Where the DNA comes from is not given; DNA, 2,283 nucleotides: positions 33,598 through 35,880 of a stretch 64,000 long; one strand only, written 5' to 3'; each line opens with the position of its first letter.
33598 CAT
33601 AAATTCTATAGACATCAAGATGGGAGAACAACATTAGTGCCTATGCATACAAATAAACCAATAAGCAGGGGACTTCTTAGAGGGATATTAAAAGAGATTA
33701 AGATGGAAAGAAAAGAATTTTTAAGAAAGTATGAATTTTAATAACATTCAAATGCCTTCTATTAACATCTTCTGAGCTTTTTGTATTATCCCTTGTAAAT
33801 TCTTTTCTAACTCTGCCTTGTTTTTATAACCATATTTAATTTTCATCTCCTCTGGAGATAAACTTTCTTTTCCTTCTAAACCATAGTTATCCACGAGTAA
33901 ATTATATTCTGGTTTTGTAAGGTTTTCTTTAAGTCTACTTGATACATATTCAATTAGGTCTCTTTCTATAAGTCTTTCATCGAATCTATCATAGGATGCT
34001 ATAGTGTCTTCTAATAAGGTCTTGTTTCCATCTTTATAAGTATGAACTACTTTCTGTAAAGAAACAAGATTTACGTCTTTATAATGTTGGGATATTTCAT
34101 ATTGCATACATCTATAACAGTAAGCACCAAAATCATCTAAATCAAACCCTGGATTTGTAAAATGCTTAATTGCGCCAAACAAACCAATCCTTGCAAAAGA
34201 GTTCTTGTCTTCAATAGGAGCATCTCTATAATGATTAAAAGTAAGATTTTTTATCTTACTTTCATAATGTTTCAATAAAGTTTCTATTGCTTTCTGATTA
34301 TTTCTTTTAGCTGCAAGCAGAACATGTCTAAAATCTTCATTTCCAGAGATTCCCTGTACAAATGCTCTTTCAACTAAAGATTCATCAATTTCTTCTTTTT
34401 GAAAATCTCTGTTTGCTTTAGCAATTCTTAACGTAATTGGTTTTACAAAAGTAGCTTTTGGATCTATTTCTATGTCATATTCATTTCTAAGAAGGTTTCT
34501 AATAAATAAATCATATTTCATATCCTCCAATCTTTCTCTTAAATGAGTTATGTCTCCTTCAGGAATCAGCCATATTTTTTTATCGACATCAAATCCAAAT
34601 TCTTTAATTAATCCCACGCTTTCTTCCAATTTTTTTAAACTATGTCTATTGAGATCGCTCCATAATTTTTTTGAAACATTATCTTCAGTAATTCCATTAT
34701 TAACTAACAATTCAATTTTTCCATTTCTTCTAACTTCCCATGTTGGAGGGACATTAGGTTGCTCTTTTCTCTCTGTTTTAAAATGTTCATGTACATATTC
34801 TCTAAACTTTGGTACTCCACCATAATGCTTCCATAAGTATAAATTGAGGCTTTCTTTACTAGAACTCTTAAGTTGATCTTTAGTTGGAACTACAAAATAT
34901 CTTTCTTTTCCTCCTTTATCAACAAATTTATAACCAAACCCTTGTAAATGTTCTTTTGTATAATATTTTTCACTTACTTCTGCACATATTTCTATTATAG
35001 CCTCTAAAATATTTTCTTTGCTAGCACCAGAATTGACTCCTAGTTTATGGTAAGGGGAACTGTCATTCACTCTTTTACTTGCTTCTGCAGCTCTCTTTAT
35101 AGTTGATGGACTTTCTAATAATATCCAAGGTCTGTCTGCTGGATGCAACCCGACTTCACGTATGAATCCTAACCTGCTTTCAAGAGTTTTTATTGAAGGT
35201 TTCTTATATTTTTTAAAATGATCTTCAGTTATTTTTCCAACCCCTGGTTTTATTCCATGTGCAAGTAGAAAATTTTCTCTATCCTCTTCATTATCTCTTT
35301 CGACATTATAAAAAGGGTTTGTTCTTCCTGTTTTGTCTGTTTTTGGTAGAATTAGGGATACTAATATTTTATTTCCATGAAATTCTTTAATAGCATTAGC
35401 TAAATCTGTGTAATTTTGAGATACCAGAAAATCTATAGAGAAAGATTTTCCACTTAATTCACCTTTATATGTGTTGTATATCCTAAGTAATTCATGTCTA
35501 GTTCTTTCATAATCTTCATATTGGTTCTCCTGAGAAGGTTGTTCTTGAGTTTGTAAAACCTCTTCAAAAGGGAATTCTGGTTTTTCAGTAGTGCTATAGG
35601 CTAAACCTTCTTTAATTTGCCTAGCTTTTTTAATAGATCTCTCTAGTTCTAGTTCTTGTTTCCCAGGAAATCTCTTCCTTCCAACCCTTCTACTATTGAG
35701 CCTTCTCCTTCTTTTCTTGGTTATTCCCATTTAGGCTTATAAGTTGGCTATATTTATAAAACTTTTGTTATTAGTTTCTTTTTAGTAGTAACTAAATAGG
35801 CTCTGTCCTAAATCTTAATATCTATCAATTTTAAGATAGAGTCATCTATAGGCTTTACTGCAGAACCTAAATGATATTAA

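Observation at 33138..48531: About 15.4-kb integrated element at tRNA-Ser(CGA), delimited by a 13-bp direct repeat of the tRNA 3' end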

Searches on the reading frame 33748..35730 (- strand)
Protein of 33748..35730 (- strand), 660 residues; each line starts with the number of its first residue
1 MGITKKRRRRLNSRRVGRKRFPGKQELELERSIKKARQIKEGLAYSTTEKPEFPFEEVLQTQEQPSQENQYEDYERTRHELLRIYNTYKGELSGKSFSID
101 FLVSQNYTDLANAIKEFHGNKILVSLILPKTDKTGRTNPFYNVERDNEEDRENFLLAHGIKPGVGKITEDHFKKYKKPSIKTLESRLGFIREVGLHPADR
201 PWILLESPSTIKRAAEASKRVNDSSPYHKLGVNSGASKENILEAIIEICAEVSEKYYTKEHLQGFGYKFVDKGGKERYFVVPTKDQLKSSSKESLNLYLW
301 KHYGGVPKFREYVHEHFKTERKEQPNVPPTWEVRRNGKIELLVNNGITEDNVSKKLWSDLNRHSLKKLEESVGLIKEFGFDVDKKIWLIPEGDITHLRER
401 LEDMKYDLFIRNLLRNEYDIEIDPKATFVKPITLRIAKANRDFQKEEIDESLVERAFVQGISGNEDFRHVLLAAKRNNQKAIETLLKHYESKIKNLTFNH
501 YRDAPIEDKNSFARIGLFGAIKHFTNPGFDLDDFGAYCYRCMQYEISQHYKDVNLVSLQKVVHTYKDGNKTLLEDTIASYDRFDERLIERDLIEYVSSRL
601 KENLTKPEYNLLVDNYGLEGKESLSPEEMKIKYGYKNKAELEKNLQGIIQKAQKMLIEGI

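Call 10: search_protein_families(library=pfam, proteins=[window:33748-35730:-], max_evalue=0.01)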
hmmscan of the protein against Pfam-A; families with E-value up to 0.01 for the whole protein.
window:33748-35730:- (660 aa): 1 family
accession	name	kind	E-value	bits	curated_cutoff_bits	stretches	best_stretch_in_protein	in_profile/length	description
PF12645.13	HTH_16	-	0.00015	22.2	22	1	469-501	2-34/65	Helix-turn-helix domain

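Call 20: find_encoding_contigs(protein=window:33748-35730:-, flank=10000, max_places=10)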
Protein window:33748-35730:- (660 aa): 2 contigs read that carry it; 2 places shown.
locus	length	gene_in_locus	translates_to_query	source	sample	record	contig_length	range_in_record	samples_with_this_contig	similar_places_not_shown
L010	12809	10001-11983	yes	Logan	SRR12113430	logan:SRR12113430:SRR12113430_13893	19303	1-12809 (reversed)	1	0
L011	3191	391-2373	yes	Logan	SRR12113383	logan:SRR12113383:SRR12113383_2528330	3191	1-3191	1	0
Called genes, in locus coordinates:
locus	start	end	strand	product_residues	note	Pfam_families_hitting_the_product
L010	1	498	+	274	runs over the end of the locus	-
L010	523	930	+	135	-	-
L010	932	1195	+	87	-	-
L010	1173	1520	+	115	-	-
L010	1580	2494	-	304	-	-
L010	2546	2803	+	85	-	-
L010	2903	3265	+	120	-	-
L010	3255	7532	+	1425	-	PF01674:Lipase_2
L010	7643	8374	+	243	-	-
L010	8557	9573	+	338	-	PF14082:SduA_C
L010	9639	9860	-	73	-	-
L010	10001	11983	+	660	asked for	-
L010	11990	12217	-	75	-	PF07927:HicA_toxin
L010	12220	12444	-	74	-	PF21748:UPF0150 (weak), PF15919:HicB_lk_antitox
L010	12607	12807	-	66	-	?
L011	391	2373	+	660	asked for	-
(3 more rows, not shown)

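Call 44: search_protein_families(library=phrogs, proteins=[window:33748-35730:-], max_evalue=0.05)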
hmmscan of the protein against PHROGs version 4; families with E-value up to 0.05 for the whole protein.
window:33748-35730:- (660 aa): 1 family
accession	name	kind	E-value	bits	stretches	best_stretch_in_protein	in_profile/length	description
phrog_351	-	transcription regulation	0.0074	15.9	1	448-632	472-703/928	RNA polymerase sigma factor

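Call 45: search_protein_families(library=padloc, proteins=[window:33748-35730:-], max_evalue=0.01)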
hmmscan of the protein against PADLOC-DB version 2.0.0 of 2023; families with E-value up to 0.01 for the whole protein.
window:33748-35730:- (660 aa): 0 families

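Call 57: search_protein_families(library=ncbifam, proteins=[window:33748-35730:-], max_evalue=0.01)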
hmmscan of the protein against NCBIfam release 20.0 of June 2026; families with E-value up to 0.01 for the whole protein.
window:33748-35730:- (660 aa): 6 families
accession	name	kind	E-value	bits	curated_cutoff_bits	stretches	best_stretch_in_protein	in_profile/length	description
NF004471.0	PRK05803.1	subfamily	4e-06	26.2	252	1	455-627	26-200/235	RNA polymerase sporulation sigma factor SigK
TIGR02846.1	spore_sigmaK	equivalog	0.00011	21.9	298.65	1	477-627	45-198/227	RNA polymerase sporulation sigma factor SigK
NF006158.0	PRK08301.1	equivalog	0.0006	19.3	339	1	504-626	84-208/241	RNA polymerase sporulation sigma factor SigE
TIGR02835.1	spore_sigmaE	equivalog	0.002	17.6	348.6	1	505-624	78-199/234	RNA polymerase sporulation sigma factor SigE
NF006145.0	PRK08295.1-2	equivalog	0.0029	17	212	1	468-656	20-210/213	RNA polymerase sporulation sigma factor SigH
TIGR02859.1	spore_sigH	equivalog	0.003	17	294.8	1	469-622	8-167/198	RNA polymerase sporulation sigma factor SigH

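Call 58: search_solved_structures(query=window:33748-35730:-, max_evalue=1)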
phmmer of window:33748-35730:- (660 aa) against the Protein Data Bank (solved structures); distinct sequences matched with E-value up to 1: 2.
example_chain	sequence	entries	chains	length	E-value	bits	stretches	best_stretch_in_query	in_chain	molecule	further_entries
6bk6_A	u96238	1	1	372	0.23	13.2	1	98-274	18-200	Hendra virus matrix protein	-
4uet_A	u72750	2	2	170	0.33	12.6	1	260-304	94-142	NEMATODE FATTY ACID RETINOID BINDING PROTEIN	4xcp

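Call 71: find_homologous_proteins(query=window:33748-35730:-)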
Query window:33748-35730:- (660 aa): 2 proteins with E <= 0.001 among 8000 candidates.
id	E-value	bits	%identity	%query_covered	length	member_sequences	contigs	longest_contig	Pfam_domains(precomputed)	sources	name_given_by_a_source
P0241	0.0e+0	1489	100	100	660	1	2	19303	-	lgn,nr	nr:helix-turn-helix domain-containing protein [Candidatus Woesearchaeota archaeon]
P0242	9.6e-123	429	34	79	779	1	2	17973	-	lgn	-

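Call 72: find_encoding_contigs(protein=P0242, flank=10000, max_places=3)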
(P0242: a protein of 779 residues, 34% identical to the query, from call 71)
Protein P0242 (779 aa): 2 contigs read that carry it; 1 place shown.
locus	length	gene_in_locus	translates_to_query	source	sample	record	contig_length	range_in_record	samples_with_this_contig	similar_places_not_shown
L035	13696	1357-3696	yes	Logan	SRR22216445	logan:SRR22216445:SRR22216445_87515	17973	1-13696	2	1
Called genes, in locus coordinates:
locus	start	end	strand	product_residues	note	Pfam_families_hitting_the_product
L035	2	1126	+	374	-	?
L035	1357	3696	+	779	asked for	-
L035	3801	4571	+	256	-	-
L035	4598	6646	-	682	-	-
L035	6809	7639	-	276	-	PF00535:Glycos_transf_2, PF13641:Glyco_tranf_2_3 (weak)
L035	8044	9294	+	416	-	PF01050:MannoseP_isomer, PF00483:NTP_transferase, PF12804:NTP_transf_3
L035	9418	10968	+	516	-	PF02878:PGM_PMM_I, PF02879:PGM_PMM_II, PF02880:PGM_PMM_III, PF00408:PGM_PMM_IV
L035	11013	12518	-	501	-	-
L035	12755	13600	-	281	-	-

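Call 87: predict_structure(alignment_id=A4)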
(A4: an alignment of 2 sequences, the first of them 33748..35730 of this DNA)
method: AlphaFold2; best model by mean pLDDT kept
length: 660 residues; sequences in the alignment: 2
mean_pLDDT: 55.3   pTM: 0.28
mean pLDDT of the five models: 55.3, 54.9, 51.9, 46.0, 43.3
residues with pLDDT >= 90: 0; 70-90: 186; 50-70: 207; < 50: 267
segments of 3 or more residues with pLDDT < 50: 1-25, 39-73, 93-95, 118-143, 218-243, 251-330, 427-432, 501-507, 549-593, 657-660
pLDDT, mean of each block of 10 residues (from residue 1): 30 32 49 53 31 30 34 52 59 52 69 54 34 34 60 66 60 74 74 63 72 57 37 41 49 47 38 33 35 40 38 36 31 65 81 78 80 80 80 71 66 59 51 53 74 84 81 80 78 54 49 61 56 59 52 32 25 24 31 53 78 67 70 81 76 51
secondary structure, 60 per line:
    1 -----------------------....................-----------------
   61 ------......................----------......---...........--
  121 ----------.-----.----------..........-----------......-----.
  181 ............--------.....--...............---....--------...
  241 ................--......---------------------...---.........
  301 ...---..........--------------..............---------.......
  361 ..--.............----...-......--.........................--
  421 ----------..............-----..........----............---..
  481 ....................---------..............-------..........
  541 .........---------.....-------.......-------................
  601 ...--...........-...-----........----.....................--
elements in order (helices of 4 or more, strands of 3 or more residues): H24-43 H67-88 H99-104 H108-118 H148-157 H169-174 H180-192 H201-205 H208-222 H226-229 H238-256 H259-264 H292-303 H307-316 H331-344 H354-362 H365-377 H386-391 H394-418 H431-444 H450-459 H464-475 H479-500 H510-523 H531-549 H559-563 H571-577 H585-603 H606-616 H626-633 H638-658

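Call 91: fold_search(model_id=the predicted structure, library=pdb)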
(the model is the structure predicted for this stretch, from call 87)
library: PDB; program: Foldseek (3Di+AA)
matches with E <= 10: 141; with E <= 0.001: 0
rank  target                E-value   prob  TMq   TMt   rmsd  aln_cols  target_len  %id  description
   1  9a58_A                1.7e-02  0.80  0.10  0.17  26.7       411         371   13  Integrative model of SIGA-RPOC by crosslinking MS and deep learning (released 2024-09-18)
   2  5e18_F                2.3e-02  0.80  0.10  0.19  29.1       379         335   13  T. thermophilus transcription initiation complex having a YYY discriminator sequence and a nontemplate-strand length c (released 2016-03-09)
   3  4oio_F                3.6e-02  0.63  0.10  0.17  28.8       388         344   14  Crystal structure of Thermus thermophilus pre-insertion substrate complex for de novo transcription initiation (released 2014-05-07)
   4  6kqg_F                6.3e-02  0.60  0.10  0.18  29.7       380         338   12  Thermus thermophilus initial transcription complex comprising sigma A and 5'-OH RNA of 6 nt (released 2020-03-11)
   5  8qu6_F                9.4e-02  0.77  0.10  0.20  25.4       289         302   14  Mycobacterium smegnatis RNA polymerase transcription initiation complex with SigmaA, RbpA, HelD and an upstream-fork p (released 2024-10-02)
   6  7rdq_F                1.2e-01  0.38  0.09  0.17  31.2       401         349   14  Cryo-EM structure of Thermus thermophilus reiterative transcription complex with 11nt oligo-G RNA (released 2022-02-02)
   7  4g7h_F                1.2e-01  0.44  0.10  0.18  29.1       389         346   14  Crystal structure of Thermus thermophilus transcription initiation complex (released 2012-10-31)
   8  6lts_F                1.2e-01  0.41  0.10  0.17  28.9       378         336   14  Crystal structure of Thermus thermophilus transcription initiation complex comprising a truncated sigma finger (released 2020-03-11)
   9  9a4r_A                1.5e-01  0.80  0.10  0.27  22.8       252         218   17  Integrative model of RPSH-RPOB by crosslinking MS and deep learning (released 2024-09-18)
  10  9ujl_F                1.5e-01  0.33  0.10  0.17  27.8       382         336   14  CryoEM structure of the T.thermophilus transcription initiation complex in the presence of Ap4A (released 2025-10-22)
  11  5e17_F                1.7e-01  0.33  0.10  0.18  28.9       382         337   14  T. thermophilus transcription initiation complex having a RRR discriminator sequence and a nontemplate-strand length c (released 2016-03-09)
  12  9ujk_F                1.8e-01  0.30  0.10  0.17  28.0       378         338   13  CryoEM structure of the T.thermophilus transcription initiation complex in the presence of ATP (released 2025-10-22)
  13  5tjg_F                1.9e-01  0.28  0.09  0.17  27.8       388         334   13  Thermus aquaticus delta1.1-sigmaA holoenzyme/downstream-fork promoter complex with an open clamp (released 2017-06-21)
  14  9ukn_F                2.1e-01  0.28  0.10  0.17  28.3       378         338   13  CryoEM structure of the T.thermophilus transcription initiation complex (released 2025-10-22)
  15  6omf_F                2.4e-01  0.75  0.11  0.25  24.6       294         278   12  CryoEM structure of SigmaS-transcription initiation complex with activator Crl (released 2019-08-28)
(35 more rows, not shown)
